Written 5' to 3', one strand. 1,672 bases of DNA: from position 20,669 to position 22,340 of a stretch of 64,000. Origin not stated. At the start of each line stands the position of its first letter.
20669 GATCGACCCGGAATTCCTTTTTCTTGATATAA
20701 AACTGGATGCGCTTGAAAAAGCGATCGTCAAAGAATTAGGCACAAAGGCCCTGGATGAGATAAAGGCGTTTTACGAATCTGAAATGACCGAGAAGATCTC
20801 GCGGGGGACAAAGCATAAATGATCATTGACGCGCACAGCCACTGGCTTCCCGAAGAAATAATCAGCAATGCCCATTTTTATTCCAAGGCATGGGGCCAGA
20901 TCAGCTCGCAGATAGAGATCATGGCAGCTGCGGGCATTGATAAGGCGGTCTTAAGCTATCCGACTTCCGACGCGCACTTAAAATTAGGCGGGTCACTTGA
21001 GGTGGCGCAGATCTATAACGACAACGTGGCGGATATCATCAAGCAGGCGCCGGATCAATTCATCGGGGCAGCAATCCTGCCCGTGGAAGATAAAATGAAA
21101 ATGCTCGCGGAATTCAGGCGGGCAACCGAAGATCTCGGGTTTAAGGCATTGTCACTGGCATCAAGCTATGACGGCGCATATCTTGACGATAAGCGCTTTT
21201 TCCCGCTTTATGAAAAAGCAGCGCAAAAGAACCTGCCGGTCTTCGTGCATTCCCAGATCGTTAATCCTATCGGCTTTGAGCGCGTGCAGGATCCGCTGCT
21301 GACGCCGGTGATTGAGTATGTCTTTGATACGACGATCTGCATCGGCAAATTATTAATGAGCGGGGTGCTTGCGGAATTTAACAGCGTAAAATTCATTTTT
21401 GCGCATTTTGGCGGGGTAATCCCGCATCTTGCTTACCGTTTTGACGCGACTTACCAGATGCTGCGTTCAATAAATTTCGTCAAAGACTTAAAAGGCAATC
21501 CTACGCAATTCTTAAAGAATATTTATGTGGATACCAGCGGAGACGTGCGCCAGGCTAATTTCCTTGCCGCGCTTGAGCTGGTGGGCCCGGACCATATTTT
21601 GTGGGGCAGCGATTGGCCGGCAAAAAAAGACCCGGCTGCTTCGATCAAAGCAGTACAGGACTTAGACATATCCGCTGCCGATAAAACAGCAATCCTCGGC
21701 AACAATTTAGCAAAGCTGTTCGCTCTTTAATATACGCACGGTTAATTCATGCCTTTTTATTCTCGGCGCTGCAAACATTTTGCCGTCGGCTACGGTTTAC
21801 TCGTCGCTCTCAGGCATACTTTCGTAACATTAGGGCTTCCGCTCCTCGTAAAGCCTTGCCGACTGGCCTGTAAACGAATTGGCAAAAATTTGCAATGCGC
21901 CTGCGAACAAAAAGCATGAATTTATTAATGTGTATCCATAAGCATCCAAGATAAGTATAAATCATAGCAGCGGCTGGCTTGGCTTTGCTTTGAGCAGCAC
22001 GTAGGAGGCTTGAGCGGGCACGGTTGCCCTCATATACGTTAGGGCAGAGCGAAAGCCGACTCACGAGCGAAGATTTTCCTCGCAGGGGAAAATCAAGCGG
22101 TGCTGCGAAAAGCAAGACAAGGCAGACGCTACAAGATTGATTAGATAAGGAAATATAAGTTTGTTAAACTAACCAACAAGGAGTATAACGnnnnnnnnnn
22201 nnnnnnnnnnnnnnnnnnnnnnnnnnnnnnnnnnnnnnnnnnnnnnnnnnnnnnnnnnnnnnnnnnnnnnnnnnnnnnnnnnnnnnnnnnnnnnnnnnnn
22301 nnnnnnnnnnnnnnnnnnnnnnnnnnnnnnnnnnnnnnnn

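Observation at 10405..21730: Type II polyketide-synthase-like biosynthetic operon in a non-actinomycete context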

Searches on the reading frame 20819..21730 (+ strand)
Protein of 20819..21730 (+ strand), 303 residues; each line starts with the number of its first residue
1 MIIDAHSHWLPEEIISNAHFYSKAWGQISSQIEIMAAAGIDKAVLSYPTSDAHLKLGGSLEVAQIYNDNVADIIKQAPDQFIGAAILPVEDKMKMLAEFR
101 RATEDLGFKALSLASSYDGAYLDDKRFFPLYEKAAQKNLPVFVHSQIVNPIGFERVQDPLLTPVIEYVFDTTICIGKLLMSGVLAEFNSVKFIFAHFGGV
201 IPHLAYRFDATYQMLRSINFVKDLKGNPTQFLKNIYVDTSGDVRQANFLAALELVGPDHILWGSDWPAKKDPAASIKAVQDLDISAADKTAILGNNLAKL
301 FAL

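Call 4: search_protein_families(library=pfam, proteins=[window:20819-21730:+], max_evalue=0.01)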
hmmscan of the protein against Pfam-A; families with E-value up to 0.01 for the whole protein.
window:20819-21730:+ (303 aa): 1 family
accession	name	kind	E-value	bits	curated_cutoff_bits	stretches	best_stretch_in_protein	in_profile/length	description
PF04909.20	Amidohydro_2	-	1.8e-32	113.7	26.4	1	3-302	1-288/289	Amidohydrolase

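Call 6: search_protein_families(library=ncbifam, proteins=[window:20819-21730:+], max_evalue=0.01)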
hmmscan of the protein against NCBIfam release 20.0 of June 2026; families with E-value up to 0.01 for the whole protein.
window:20819-21730:+ (303 aa): 1 family
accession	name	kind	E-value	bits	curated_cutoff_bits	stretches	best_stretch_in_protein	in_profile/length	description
NF052480.1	FuconLaconase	equivalog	0.004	16.8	400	1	247-299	224-282/287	L-fucono-1,5-lactonase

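Call 29: search_solved_structures(query=window:20819-21730:+, max_evalue=0.01)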
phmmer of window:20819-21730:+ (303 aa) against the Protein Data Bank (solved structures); distinct sequences matched with E-value up to 0.01: 44.
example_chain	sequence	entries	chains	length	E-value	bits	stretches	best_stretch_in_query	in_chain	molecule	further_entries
4inf_A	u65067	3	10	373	3.3e-25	92.4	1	32-302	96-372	METAL-DEPENDENT HYDROLASE | 5-Carboxyvanillate Decarboxylase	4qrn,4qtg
4qs5_A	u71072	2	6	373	1.7e-24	90.1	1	32-302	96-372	Ligw2 Decarboxylase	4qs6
4icm_A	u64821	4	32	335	5.2e-22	81.9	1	35-302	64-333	5-carboxyvanillate decarboxylase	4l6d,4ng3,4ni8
2dvt_A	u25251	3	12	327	4.4e-21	78.9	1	30-302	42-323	Thermophilic reversible gamma-resorcylate decarboxylase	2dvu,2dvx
4ign_A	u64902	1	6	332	5.4e-21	78.6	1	55-298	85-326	2-amino-3-carboxymuconate-6-semialdehyde decarboxylase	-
3s4t_A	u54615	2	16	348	5.6e-21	78.5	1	31-302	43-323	Amidohydrolase 2 | Gamma-resorcylate decarboxylase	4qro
4igm_A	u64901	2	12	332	5.6e-21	78.5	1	55-298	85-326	2-amino-3-carboxymuconate-6-semialdehyde decarboxylase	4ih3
4ofc_A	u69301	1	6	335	5.8e-21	78.5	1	55-298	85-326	2-amino-3-carboxymuconate-6-semialdehyde decarboxylase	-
2wm1_A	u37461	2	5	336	5.8e-21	78.5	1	55-298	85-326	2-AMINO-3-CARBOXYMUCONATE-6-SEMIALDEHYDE DECARBOXYLASE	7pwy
3nur_A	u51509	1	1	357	2.5e-20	76.4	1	31-302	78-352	Amidohydrolase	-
3ij6_A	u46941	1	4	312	5.1e-13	52.4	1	59-299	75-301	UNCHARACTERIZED METAL-DEPENDENT HYDROLASE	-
6dxq_A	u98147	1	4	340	8e-13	51.8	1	30-267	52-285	4-oxalomesaconate hydratase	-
6dwv_B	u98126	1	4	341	8e-13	51.8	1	30-267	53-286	4-oxalomesaconate hydratase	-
4hjw_A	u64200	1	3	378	8.8e-13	51.6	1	28-268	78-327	Uracil-5-carboxylate decarboxylase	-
6dxs_A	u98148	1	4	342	1.3e-12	51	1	30-266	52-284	4-oxalomesaconate hydratase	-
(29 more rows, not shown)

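Call 100: search_dna_similar(query=window:20819-21730:+, collection=plasmids, mode=protein, max_rows=25, max_evalue=1e-15)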
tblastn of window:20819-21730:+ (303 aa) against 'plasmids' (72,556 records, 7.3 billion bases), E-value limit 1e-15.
Records with a match: 254; places in all: 272; records where one place covers at least 80% of the query: 239.
Best place of each record, by identity: <60% 254.
By first word of the organism name: Rhizobium 81; Ralstonia 70; Burkholderia 10; Agrobacterium 7; Novosphingobium 7; Paraburkholderia 6; Neorhizobium 5; Thioclava 5; Variovorax 4; Enterococcus 4; and 37 more.
By predicted mobility (MOB-suite, as given by PLSDB): non-mobilizable 118; mobilizable 77; conjugative 59.
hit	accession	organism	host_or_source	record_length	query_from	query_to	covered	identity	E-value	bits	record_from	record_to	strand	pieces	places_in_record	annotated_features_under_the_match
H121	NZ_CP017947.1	Bosea sp. Tri-49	Oxytropis triphylla,cell culture,root ...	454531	3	303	99%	28.9%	3e-25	112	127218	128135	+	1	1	amidohydrolase family protein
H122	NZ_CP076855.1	Rhizobium sp. WYJ-E13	Curcuma wenyujin Y.H. Chen et C. ...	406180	1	301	99%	28.6%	2e-21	101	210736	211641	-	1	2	amidohydrolase family protein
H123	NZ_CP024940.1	Paraburkholderia hospita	soil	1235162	3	301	99%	28.6%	6e-22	103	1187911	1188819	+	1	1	record has no annotation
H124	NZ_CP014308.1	Burkholderia sp. PAMC 26561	single cell,lichen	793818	4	301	98%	28.7%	3e-26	115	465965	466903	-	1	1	amidohydrolase family protein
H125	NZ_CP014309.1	Burkholderia sp. PAMC 26561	single cell,lichen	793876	4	301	98%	28.7%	3e-26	115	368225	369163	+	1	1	amidohydrolase family protein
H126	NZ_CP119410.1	Pararhizobium gei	cell culture,Geum aleppicum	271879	3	303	99%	28.1%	2e-19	121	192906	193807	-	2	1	amidohydrolase family protein (x2)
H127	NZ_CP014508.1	Burkholderia sp. PAMC 28687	Usnea,single cell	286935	4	301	98%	28.4%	1e-25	114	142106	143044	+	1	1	amidohydrolase family protein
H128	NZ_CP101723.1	Sphingomonas sp. NY01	mango,whole organism,commercial mango ...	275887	3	301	99%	28.1%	3e-19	95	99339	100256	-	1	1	amidohydrolase family protein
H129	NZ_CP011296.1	Rhodococcus erythropolis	pure culture,soil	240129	3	301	99%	27.9%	5e-24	109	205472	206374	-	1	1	amidohydrolase family protein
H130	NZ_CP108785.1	Embleya sp. NBC_00888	-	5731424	22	301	92%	29.7%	8e-24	108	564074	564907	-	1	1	none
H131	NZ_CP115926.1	Agrobacterium tumefaciens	Chrysanthemum,cell culture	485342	3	303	99%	27.6%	5e-26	115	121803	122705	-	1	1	amidohydrolase family protein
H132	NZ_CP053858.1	Agrobacterium pusense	Fusarium oxysporum f. sp. ...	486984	3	303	99%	27.6%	1e-25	114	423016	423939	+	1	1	amidohydrolase family protein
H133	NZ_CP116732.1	Agrobacterium tumefaciens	Gaillardia,cell culture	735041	3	303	99%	27.6%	1e-25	114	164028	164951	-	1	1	amidohydrolase family protein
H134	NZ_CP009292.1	Novosphingobium pentaromativorans US6-1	mud sediment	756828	29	303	91%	30.1%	1e-26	117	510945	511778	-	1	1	amidohydrolase family protein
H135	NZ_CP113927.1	Ligilactobacillus acidipiscis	Frieseomelitta varia,Rain forest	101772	31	303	90%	30.3%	1e-31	131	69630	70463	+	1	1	amidohydrolase family protein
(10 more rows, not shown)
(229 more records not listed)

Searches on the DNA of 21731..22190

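Call 107: search_rna_families(source=window, start=21731, end=22190, threshold=evalue, max_evalue=1)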
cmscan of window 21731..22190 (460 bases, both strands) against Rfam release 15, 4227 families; matches with E-value up to 1: 1.
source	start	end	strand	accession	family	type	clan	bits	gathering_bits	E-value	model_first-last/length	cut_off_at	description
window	21855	21937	-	RF03151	cyano-S1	Cis-reg; leader;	-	20.9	39.9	0.12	1-81/81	no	Cyanobacterial ribosomal protein S1 leader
